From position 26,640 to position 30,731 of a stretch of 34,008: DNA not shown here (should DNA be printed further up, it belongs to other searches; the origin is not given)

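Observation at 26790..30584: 1264-aa all-in-one distal tail protein with stacked binding modules and no separate Tal/hub gene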

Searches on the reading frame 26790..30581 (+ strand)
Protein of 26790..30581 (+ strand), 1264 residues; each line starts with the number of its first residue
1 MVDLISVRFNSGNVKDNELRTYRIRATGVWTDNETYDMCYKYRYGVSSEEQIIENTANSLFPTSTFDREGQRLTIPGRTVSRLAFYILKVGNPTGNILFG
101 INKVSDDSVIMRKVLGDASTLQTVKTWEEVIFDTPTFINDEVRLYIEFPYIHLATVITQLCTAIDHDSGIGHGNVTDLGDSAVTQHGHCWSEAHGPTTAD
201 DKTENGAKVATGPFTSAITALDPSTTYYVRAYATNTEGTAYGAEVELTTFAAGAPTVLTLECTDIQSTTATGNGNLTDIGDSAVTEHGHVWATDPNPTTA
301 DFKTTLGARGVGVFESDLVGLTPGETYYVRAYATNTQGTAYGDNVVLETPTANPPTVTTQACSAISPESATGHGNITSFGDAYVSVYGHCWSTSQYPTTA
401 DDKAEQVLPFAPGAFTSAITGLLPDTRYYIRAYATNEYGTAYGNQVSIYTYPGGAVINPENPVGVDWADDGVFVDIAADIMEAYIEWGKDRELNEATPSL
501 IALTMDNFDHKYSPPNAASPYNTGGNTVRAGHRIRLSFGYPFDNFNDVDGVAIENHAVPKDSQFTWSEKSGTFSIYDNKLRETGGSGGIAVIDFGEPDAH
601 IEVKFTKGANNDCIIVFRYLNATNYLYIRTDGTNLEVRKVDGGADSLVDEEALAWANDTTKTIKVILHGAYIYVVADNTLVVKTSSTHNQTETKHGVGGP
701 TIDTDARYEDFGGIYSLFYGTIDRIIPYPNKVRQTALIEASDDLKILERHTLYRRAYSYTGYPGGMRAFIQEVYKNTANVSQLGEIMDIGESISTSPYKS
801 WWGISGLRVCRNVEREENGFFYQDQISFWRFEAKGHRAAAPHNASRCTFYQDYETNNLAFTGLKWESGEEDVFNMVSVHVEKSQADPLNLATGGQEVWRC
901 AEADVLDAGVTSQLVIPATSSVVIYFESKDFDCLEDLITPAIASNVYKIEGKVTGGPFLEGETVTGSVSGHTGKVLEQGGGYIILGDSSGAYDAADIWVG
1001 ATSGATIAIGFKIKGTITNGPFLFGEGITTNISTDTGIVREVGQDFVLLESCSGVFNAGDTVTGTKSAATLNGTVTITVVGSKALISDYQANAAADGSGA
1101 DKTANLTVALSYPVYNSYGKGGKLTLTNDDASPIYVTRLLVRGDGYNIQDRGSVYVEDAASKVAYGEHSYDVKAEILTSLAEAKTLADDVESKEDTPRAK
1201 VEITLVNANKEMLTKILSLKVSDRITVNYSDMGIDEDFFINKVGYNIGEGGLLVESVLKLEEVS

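Call 4: search_protein_families(library=pfam, proteins=[window:26790-30581:+], max_evalue=1)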
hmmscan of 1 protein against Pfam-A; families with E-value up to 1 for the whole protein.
window:26790-30581:+ (1264 aa): 7 families
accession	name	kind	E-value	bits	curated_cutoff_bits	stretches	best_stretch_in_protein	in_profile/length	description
PF16974.11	NAR2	-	1.3e-06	28.4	26.6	2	208-244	87-125/142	High-affinity nitrate transporter accessory, Ig-like domain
PF00041.27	fn3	-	1.1e-05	26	25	0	317-339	52-74/84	Fibronectin type III domain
PF23376.1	Fn3_VIN3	-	0.00065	20.7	33.9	0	214-250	60-96/99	VIN3-like, fibronectin type-III domain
PF16656.11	Pur_ac_phosph_N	-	0.0012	19.8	30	0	416-437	62-83/93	Purple acid Phosphatase, N-terminal domain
PF25059.1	FN3_DSCAM-DSCAML_C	-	0.0022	18.7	39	0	417-444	47-74/89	DSCAM/DSCAML C-terminal Fn3-like domain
PF10179.15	NDNF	-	0.043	14.3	27.3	0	217-237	92-112/127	Neuron-derived neurotrophic factor, first Fn(III) domain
PF06605.17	Prophage_tail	-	0.099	12.7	31.3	1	1146-1247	125-226/250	Prophage endopeptidase tail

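Call 5: search_protein_families(library=phrogs, proteins=[window:26790-30581:+], max_evalue=0.01)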
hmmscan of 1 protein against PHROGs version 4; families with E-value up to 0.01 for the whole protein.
window:26790-30581:+ (1264 aa): 2 families
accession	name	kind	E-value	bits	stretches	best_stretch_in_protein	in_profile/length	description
phrog_5313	-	unknown function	3.4e-08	33.1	1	336-523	73-213/1052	-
phrog_6977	-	tail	1e-07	32.7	1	252-339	153-231/284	minor tail protein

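Call 7: search_dna_similar(query=window:26790-30581:+, collection=phages, mode=protein, max_rows=25)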
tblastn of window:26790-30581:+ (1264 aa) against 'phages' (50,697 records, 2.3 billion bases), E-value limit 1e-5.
Records with a match: 4; places in all: 20; records where one place covers at least 80% of the query: 0.
Best place of each record, by identity: <60% 4.
By first word of the organism name: Bacteriophage 2; uncultured 2.
By host as written in the record: - 4.
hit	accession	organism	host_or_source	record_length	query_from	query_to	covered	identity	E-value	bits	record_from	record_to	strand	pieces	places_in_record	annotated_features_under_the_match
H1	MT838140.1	Bacteriophage sp.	human fecal samples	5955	151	446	23%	40.9%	6e-47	191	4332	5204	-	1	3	record has no annotation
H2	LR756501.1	uncultured phage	metagenomic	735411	91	442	28%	33.2%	1e-28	131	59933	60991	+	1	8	record has no annotation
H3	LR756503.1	uncultured phage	metagenomic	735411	91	442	28%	33.2%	1e-28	131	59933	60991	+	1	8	record has no annotation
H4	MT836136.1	Bacteriophage sp.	human fecal samples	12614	187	456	21%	30.0%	2e-16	92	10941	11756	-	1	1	record has no annotation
